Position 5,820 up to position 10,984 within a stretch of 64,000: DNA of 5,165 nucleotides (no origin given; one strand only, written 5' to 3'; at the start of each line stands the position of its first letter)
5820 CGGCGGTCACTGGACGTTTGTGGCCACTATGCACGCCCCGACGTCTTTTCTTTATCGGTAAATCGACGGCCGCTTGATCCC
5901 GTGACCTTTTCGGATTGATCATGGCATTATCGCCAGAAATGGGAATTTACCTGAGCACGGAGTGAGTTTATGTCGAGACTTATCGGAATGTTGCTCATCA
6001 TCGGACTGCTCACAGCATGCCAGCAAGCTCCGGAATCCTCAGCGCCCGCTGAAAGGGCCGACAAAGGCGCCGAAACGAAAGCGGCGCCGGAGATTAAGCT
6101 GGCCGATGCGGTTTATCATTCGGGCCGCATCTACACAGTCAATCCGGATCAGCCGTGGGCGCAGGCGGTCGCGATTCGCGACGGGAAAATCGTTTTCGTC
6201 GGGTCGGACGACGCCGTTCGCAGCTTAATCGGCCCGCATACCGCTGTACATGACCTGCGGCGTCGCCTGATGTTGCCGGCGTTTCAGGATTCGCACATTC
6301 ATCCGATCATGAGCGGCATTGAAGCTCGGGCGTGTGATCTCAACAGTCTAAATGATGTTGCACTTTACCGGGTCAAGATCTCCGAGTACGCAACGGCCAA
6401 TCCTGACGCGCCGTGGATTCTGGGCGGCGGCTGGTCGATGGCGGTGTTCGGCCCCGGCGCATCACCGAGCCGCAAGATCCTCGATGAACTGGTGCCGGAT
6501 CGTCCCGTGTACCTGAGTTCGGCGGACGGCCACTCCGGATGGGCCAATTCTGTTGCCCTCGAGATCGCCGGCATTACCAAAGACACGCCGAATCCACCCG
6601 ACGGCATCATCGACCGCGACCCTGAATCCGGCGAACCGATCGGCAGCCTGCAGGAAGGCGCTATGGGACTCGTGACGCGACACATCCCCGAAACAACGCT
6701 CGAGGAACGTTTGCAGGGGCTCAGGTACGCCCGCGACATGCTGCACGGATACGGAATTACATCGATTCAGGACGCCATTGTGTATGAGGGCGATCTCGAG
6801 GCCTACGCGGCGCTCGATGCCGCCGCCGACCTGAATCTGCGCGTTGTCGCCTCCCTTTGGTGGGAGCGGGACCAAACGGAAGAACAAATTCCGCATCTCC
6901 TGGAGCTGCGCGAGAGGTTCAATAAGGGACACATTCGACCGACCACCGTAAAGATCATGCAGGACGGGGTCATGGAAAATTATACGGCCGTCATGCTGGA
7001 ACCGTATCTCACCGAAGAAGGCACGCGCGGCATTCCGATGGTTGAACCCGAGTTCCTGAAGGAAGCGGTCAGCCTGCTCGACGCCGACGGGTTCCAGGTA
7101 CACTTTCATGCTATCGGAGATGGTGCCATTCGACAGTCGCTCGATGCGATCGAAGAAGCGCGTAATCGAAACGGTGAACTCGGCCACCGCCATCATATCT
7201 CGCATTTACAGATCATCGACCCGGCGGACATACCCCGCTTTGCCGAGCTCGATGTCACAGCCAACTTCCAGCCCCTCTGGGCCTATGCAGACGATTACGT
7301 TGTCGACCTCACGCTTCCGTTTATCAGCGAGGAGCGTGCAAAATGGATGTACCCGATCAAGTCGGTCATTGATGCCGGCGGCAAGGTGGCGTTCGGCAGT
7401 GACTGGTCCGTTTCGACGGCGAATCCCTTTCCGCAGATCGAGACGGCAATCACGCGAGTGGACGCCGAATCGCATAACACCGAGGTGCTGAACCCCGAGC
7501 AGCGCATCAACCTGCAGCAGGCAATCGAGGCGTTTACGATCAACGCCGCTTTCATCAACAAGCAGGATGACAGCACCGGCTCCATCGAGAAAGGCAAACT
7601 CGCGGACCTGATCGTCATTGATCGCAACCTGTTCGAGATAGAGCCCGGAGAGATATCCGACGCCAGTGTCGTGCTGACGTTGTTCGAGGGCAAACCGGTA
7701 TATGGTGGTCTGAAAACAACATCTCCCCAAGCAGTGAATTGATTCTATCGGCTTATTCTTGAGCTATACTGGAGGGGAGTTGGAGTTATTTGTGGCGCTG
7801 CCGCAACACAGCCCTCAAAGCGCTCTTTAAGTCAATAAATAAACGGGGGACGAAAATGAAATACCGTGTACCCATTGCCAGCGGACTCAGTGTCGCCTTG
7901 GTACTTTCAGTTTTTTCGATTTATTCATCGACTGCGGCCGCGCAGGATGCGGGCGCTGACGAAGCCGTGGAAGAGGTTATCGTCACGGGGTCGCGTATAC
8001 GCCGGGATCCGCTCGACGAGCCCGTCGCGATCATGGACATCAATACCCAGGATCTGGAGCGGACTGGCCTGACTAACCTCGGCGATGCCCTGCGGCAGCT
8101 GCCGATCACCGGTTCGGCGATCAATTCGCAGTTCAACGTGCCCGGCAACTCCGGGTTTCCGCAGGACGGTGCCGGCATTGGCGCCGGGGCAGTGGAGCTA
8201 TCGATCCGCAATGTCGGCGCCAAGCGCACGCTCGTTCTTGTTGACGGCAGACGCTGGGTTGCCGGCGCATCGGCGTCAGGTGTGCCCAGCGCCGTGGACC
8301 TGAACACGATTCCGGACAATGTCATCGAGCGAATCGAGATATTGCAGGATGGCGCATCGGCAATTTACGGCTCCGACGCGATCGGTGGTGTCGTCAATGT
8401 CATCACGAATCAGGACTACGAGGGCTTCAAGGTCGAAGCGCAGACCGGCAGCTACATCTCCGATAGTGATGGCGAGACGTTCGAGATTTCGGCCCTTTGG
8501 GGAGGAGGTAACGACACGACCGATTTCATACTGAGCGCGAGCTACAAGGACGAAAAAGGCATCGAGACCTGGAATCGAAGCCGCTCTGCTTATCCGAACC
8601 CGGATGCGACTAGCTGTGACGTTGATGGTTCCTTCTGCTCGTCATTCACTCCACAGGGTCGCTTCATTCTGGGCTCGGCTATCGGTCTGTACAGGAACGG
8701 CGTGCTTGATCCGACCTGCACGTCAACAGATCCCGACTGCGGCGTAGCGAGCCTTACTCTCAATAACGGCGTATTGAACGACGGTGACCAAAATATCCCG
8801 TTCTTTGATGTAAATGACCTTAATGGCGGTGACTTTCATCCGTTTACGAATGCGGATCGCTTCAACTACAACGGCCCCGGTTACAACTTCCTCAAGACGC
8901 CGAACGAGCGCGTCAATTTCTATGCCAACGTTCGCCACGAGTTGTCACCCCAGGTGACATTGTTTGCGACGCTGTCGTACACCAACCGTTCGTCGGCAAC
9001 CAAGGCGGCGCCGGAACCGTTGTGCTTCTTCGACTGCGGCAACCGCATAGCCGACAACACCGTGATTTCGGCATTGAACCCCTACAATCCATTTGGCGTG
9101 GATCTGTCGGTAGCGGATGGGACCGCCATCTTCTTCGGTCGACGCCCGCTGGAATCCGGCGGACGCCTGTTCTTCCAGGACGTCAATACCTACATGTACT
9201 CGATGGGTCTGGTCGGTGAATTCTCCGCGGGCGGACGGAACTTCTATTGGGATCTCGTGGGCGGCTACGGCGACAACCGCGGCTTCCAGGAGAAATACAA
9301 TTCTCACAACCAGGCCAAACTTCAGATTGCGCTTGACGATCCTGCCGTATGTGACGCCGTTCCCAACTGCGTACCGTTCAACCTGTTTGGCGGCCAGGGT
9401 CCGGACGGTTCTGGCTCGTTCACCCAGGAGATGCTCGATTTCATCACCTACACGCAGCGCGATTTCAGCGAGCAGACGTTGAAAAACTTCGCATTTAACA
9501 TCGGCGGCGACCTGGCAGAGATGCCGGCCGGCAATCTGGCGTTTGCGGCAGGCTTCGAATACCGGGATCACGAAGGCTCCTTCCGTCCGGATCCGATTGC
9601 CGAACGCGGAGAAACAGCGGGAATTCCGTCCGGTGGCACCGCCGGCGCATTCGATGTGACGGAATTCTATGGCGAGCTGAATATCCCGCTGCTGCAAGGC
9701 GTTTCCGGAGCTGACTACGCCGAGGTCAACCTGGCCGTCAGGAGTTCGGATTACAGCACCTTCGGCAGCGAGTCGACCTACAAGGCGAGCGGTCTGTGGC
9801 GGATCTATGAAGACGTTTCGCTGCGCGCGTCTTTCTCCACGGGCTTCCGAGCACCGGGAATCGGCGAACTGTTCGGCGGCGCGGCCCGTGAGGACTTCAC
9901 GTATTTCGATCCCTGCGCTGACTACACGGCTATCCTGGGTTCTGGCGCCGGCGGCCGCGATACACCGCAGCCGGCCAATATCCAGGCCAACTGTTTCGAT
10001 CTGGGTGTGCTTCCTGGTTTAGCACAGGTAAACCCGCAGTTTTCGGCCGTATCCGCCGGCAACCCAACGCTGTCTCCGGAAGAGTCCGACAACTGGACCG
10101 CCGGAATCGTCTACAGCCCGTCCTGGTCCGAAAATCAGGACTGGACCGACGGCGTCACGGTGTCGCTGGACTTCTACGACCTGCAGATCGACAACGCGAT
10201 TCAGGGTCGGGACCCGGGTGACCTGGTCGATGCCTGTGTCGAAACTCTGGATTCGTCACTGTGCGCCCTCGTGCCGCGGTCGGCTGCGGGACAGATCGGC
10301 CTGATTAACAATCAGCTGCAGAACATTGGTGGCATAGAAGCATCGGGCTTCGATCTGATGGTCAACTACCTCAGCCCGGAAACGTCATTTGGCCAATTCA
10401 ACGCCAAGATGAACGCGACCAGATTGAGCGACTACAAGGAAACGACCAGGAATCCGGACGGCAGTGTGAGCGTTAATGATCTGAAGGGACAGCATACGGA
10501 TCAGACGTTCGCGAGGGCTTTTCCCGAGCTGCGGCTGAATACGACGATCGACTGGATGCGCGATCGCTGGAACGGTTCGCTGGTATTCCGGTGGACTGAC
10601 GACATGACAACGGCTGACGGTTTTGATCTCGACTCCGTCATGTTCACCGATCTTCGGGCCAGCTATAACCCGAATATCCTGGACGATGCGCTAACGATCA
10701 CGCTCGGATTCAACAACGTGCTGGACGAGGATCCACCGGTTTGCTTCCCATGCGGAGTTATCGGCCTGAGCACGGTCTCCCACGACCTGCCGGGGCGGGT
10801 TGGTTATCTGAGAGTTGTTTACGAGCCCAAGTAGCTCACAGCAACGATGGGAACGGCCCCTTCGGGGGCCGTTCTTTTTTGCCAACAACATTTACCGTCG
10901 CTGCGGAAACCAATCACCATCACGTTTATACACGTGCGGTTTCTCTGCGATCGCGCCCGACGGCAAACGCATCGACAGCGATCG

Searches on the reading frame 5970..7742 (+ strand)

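Call 95: search_protein_families(library=pfam, proteins=[window:5970-7742:+], max_evalue=0.00001)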
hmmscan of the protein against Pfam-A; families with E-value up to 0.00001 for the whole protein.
window:5970-7742:+ (590 aa): 2 families
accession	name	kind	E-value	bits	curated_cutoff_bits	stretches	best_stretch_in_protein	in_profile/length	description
PF07969.17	Amidohydro_3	-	6.4e-102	342.9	29.7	1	93-578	2-472/472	Amidohydrolase family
PF01979.26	Amidohydro_1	-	6.8e-20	72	25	1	262-559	49-331/345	Amidohydrolase family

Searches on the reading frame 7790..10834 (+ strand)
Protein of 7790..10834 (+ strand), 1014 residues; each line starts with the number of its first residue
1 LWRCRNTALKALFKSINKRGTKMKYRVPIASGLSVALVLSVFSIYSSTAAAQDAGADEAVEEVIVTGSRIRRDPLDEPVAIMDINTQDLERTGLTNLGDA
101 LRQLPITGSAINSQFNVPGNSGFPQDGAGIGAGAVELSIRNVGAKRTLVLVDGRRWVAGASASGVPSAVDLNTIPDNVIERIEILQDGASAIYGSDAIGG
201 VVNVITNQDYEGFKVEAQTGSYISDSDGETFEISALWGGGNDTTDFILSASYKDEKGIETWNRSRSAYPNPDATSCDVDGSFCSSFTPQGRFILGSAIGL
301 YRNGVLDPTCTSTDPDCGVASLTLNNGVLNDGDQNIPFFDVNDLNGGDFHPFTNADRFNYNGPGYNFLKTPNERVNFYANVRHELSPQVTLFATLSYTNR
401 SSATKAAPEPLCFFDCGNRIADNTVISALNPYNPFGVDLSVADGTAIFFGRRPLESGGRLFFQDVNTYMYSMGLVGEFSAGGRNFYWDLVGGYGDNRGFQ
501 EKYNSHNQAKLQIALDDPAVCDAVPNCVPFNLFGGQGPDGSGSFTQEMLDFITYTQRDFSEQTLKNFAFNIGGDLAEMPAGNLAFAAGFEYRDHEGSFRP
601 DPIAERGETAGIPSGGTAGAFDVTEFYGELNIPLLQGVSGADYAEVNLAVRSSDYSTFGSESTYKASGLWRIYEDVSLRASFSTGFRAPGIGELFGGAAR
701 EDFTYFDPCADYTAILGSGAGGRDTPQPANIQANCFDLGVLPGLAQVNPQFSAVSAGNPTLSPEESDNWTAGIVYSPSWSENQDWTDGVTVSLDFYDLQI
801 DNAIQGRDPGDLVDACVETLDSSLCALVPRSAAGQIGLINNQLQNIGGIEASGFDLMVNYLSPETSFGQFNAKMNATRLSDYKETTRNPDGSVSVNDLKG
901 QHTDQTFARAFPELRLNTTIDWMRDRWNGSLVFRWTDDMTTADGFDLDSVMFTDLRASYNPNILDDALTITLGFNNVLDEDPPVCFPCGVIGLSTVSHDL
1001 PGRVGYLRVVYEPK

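Call 95: search_protein_families(library=pfam, proteins=[window:7790-10834:+], max_evalue=0.00001)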
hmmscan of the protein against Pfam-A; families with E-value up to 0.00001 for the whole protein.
window:7790-10834:+ (1014 aa): 3 families
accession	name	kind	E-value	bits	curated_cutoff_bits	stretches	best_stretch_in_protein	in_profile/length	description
PF00593.30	TonB_dep_Rec_b-barrel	-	1.8e-34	120.8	27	1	438-977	33-436/436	TonB dependent receptor-like, beta-barrel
PF07715.20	Plug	-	7.3e-18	65.5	23.9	1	76-201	4-107/107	TonB-dependent Receptor Plug Domain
PF14905.12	OMP_b-brl_3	-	1.3e-07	31.5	27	1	754-980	206-376/408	Outer membrane protein beta-barrel family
